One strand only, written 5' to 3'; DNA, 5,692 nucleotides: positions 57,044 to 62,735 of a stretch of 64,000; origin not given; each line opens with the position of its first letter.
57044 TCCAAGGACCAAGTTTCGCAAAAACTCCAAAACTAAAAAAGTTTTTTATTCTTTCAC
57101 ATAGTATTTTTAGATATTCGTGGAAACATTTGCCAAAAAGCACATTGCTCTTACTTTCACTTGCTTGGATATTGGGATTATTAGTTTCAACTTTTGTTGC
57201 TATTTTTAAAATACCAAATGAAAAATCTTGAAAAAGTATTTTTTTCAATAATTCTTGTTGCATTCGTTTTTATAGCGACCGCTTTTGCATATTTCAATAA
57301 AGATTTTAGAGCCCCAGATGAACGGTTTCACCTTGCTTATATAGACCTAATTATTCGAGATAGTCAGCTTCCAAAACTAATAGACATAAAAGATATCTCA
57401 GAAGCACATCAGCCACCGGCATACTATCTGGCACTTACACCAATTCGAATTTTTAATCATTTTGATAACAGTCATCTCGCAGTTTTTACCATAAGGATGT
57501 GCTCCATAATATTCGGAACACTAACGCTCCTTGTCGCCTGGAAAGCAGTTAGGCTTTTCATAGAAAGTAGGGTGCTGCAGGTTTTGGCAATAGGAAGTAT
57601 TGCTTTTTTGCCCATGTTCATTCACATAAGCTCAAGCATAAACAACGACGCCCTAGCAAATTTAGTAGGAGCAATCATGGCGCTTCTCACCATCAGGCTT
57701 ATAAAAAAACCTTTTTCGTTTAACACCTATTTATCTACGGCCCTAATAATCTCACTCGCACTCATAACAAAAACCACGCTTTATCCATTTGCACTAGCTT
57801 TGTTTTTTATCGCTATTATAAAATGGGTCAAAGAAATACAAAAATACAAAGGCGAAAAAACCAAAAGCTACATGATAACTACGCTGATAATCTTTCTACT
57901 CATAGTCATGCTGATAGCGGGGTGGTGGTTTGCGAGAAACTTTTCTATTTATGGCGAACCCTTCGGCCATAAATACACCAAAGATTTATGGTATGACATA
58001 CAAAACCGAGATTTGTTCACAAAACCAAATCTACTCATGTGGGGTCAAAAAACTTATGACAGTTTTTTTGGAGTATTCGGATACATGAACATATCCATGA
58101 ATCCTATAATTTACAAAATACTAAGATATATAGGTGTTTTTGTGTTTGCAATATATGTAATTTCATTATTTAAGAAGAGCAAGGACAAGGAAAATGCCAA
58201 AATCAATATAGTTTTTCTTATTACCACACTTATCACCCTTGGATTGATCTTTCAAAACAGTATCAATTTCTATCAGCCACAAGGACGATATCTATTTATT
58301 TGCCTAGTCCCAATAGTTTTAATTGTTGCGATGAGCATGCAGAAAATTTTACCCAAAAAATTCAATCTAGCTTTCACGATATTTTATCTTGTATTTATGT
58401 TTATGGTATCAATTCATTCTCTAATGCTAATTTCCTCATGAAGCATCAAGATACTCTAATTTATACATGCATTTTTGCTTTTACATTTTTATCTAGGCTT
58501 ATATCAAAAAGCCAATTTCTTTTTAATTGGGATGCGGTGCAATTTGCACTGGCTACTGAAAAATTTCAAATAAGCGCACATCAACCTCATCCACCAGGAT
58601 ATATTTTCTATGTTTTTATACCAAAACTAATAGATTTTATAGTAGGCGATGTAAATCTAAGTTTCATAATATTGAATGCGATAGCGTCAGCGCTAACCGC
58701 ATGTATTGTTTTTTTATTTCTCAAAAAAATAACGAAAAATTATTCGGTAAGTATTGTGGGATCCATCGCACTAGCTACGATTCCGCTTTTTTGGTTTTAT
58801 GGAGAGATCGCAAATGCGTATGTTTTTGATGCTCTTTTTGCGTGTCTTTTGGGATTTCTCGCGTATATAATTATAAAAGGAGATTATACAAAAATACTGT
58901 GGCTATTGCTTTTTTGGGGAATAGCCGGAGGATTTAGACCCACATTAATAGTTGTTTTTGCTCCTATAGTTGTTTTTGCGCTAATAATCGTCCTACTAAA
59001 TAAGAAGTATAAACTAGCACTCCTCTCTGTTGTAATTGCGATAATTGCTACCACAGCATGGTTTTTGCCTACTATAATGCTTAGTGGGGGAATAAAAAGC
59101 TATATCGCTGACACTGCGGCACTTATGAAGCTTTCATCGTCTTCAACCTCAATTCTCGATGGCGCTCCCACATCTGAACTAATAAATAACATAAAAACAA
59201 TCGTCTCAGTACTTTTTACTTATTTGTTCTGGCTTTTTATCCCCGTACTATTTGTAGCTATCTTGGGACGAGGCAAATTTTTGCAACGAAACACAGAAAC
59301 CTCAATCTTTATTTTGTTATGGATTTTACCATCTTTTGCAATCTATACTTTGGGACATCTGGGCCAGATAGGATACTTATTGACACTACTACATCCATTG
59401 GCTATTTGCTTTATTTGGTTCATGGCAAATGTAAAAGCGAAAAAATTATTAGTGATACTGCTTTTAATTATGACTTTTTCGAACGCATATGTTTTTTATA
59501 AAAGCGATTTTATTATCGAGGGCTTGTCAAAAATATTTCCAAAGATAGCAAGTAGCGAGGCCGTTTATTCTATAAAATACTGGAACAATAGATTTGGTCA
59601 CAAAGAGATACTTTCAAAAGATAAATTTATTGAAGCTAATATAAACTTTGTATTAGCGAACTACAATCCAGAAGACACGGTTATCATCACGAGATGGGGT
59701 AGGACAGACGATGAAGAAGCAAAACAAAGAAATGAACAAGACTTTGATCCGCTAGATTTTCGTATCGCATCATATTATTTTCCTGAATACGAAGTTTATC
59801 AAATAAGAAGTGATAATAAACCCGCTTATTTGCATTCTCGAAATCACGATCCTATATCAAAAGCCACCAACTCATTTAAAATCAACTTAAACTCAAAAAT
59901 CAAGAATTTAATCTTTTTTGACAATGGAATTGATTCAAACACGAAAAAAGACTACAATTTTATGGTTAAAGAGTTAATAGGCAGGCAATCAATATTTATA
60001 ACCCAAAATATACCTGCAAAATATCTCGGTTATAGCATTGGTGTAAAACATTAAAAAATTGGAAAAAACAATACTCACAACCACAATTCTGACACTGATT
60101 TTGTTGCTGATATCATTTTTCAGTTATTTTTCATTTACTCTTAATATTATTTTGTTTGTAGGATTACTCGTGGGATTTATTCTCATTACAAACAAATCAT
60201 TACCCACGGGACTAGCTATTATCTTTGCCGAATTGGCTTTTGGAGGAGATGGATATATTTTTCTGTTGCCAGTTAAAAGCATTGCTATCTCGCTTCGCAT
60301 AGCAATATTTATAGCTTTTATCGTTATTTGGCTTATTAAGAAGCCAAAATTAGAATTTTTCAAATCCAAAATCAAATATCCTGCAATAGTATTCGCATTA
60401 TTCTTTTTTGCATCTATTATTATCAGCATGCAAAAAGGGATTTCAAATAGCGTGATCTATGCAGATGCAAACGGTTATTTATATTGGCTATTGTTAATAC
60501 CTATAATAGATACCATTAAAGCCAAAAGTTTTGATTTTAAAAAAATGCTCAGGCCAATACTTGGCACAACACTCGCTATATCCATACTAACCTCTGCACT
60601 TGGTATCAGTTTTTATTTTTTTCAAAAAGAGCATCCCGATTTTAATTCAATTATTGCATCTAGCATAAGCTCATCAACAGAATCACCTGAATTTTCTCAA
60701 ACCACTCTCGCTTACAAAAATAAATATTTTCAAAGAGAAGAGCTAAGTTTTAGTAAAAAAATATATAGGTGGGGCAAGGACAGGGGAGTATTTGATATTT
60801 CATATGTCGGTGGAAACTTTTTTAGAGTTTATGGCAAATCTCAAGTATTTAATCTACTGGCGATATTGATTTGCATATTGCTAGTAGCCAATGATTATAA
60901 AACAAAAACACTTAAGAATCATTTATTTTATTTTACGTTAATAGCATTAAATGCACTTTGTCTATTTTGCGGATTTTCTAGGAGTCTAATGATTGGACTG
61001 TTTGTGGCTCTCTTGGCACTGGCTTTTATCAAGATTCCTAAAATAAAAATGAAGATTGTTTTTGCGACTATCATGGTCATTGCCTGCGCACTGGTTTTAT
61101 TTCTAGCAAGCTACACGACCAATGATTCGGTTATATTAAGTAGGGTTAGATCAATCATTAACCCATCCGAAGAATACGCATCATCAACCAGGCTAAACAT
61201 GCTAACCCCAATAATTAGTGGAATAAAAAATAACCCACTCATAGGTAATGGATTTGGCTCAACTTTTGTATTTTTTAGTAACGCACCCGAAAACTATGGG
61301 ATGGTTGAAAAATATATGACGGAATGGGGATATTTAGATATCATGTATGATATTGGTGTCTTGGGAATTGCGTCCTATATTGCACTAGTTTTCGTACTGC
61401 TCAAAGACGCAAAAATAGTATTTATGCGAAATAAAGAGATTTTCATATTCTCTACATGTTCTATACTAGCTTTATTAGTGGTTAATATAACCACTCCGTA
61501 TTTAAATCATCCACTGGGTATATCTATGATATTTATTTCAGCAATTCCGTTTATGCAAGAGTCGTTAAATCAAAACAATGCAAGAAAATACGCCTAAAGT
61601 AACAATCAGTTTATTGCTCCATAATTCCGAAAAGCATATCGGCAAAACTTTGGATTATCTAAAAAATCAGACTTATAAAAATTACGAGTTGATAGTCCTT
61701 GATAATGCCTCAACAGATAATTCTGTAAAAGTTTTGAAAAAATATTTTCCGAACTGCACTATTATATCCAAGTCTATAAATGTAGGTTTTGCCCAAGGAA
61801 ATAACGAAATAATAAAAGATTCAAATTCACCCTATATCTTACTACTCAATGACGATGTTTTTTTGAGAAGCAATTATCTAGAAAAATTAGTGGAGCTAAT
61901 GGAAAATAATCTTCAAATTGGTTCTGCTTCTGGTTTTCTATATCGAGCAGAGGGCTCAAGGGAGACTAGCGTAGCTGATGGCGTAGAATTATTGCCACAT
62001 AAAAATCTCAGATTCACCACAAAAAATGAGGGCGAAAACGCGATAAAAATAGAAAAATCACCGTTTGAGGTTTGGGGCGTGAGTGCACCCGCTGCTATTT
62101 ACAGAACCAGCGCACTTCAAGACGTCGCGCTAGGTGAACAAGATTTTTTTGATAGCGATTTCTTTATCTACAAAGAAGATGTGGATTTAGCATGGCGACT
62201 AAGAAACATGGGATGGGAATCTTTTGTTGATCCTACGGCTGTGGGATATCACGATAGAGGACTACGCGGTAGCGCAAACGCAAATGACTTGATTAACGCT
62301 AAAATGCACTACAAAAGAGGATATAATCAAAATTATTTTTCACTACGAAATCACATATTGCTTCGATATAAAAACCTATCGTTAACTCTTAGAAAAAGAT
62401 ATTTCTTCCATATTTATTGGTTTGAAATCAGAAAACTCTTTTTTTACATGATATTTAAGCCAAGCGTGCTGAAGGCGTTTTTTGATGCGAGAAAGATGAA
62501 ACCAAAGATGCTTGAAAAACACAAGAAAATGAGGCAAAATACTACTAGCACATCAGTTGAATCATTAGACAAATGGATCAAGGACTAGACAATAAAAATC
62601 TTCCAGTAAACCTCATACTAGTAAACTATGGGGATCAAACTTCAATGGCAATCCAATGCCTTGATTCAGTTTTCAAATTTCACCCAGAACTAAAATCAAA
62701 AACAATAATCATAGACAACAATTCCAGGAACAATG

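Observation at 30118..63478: About 33-kb glycan-assembly super-locus with three Wzx-like flippases, a Wzy/ligase-like protein and multiple GT-C enzymes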

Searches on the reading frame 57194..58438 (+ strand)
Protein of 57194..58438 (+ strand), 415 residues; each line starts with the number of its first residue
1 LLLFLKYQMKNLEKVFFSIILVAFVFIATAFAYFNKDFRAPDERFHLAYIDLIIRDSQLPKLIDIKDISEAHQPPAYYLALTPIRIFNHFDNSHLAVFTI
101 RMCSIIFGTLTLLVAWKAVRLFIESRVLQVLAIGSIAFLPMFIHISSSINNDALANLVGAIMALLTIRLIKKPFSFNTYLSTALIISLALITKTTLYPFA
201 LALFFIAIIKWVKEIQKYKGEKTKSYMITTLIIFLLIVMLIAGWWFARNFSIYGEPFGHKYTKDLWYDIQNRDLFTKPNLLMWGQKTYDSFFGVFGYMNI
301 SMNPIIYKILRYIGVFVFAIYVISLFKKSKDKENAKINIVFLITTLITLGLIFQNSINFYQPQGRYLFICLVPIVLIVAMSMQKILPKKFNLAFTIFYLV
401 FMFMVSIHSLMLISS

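Call 5: search_protein_families(library=pfam, proteins=[window:57194-58438:+], max_evalue=0.01)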
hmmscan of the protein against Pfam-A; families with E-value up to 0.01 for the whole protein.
window:57194-58438:+ (415 aa): 1 family
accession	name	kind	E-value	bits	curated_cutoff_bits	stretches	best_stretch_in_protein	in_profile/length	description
PF13231.12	PMT_2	-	3.1e-07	31.2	26.1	1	98-234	22-151/160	Dolichyl-phosphate-mannose-protein mannosyltransferase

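Call 11: search_protein_families(library=ncbifam, proteins=[window:57194-58438:+], max_evalue=0.01)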
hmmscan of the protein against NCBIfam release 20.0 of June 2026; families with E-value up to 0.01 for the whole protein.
window:57194-58438:+ (415 aa): 1 family
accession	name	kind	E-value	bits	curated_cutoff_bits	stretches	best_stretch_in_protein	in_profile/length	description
NF047440.1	LA3751_2_3_fam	subfamily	4.2e-10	39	200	1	97-410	98-382/460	LA_3751/LA_3752 family putative glycosyltransferase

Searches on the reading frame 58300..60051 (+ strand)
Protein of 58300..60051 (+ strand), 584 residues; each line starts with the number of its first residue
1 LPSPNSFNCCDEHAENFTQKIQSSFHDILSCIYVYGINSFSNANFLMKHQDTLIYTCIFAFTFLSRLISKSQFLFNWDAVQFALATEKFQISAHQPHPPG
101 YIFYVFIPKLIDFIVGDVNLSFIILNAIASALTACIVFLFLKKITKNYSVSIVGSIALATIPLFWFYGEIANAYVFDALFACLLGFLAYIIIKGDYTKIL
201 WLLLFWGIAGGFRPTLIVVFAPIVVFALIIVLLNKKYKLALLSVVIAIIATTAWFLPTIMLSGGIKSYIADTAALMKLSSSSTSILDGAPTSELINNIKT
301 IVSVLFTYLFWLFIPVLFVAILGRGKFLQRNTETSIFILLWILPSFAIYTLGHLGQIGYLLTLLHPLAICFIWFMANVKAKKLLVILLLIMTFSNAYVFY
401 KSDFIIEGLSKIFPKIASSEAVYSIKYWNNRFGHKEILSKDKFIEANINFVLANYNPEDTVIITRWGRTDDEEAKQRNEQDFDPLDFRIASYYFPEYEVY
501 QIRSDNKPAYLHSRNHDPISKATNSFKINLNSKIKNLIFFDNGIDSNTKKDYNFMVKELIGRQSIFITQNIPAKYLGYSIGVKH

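Call 5: search_protein_families(library=pfam, proteins=[window:58300-60051:+], max_evalue=0.01)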
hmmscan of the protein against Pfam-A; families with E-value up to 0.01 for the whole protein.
window:58300-60051:+ (584 aa): 2 families
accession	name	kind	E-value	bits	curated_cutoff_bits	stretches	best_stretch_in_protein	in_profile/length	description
PF13231.12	PMT_2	-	2.3e-06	28.4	26.1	1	103-252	5-157/160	Dolichyl-phosphate-mannose-protein mannosyltransferase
PF11028.14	TMEM260-like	-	2.5e-06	27.8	24.2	1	89-230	12-172/179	Protein O-mannosyl-transferase TMEM260-like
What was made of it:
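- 58300..60054 (+): PMT_2/TMEM260-like GT-C (the likely start is 58438, giving 538 aa). PMT_2 28.4 bits and TMEM260-like 27.8 bits (call 5).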

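Call 11: search_protein_families(library=ncbifam, proteins=[window:58300-60051:+], max_evalue=0.01)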
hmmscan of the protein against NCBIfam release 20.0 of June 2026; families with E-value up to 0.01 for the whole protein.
window:58300-60051:+ (584 aa): 0 families

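Call 18: search_solved_structures(query=window:58300-60051:+, max_evalue=1)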
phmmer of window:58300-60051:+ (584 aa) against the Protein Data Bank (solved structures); distinct sequences matched with E-value up to 1: 0.

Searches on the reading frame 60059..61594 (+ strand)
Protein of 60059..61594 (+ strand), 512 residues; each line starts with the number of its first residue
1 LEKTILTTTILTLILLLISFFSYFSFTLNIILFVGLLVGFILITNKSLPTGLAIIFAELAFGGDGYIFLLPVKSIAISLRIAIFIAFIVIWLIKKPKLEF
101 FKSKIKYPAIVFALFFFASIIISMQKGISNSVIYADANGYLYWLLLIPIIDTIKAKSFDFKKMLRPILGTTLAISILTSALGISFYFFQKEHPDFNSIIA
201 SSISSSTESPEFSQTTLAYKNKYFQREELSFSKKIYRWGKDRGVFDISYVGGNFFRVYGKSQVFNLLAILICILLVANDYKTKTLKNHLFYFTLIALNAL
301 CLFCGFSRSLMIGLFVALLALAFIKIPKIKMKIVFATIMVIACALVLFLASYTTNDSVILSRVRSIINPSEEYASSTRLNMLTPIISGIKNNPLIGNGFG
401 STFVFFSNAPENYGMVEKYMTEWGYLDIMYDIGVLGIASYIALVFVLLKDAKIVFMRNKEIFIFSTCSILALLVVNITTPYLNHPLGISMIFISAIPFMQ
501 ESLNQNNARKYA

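Call 5: search_protein_families(library=pfam, proteins=[window:60059-61594:+], max_evalue=0.01)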
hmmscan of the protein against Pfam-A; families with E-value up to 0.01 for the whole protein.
window:60059-61594:+ (512 aa): 1 family
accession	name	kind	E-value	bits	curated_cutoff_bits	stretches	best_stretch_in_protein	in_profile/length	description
PF04932.20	Wzy_C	-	5.1e-13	49.5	31.7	1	295-441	3-149/149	O-Antigen ligase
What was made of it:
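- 60059..61597 (+): Wzy_C-family membrane protein: polymerase, ligase or O-oligosaccharyltransferase. Wzy_C E 5e-13 (call 5).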

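Call 37: search_protein_families(library=ncbifam, proteins=[window:60059-61594:+], max_evalue=0.001)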
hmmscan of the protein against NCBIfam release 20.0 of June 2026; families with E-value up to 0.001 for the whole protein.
window:60059-61594:+ (512 aa): 0 families

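Call 80: search_solved_structures(query=window:60059-61594:+, max_evalue=1)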
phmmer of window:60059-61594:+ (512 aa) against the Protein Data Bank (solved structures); distinct sequences matched with E-value up to 1: 0.
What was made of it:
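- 60059..61597 (+): No NCBIfam or PDB match to refine the assignment (calls 37, 80).
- On Wzx/Wzy-dependent polysaccharide pathway (module D): That family also holds ligases and O-oligosaccharyltransferases, and no finer model or structure matched (calls 37, 80).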

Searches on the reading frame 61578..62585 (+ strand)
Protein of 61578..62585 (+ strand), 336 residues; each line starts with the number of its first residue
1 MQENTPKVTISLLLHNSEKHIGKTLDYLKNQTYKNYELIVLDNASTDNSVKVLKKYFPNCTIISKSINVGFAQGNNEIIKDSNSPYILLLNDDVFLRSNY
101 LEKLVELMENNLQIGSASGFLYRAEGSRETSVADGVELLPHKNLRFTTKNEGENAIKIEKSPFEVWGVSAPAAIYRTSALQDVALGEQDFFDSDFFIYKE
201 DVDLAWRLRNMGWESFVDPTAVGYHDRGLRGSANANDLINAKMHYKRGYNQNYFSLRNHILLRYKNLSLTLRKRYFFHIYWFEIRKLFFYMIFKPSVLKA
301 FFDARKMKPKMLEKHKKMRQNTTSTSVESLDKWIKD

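Call 5: search_protein_families(library=pfam, proteins=[window:61578-62585:+], max_evalue=0.01)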
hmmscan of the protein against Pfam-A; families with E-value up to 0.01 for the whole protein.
window:61578-62585:+ (336 aa): 4 families
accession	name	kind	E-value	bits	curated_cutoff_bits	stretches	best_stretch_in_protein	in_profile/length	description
PF00535.33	Glycos_transf_2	-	3.1e-25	89.5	23.3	1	14-182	6-166/168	Glycosyl transferase family 2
PF13632.12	Glyco_trans_2_3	-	6.4e-07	29.8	27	1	86-250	1-144/198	Glycosyl transferase family group 2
PF13641.12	Glyco_tranf_2_3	-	4.4e-05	24.1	27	1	17-222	12-208/230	Glycosyltransferase like family 2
PF10111.15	Glyco_tranf_2_2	-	5.2e-05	23.3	27.3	1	8-109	2-107/276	Glycosyltransferase like family 2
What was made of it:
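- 61578..62588 (+): GT2 glycosyltransferase. Glycos_transf_2 E 3.1e-25 (call 5).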
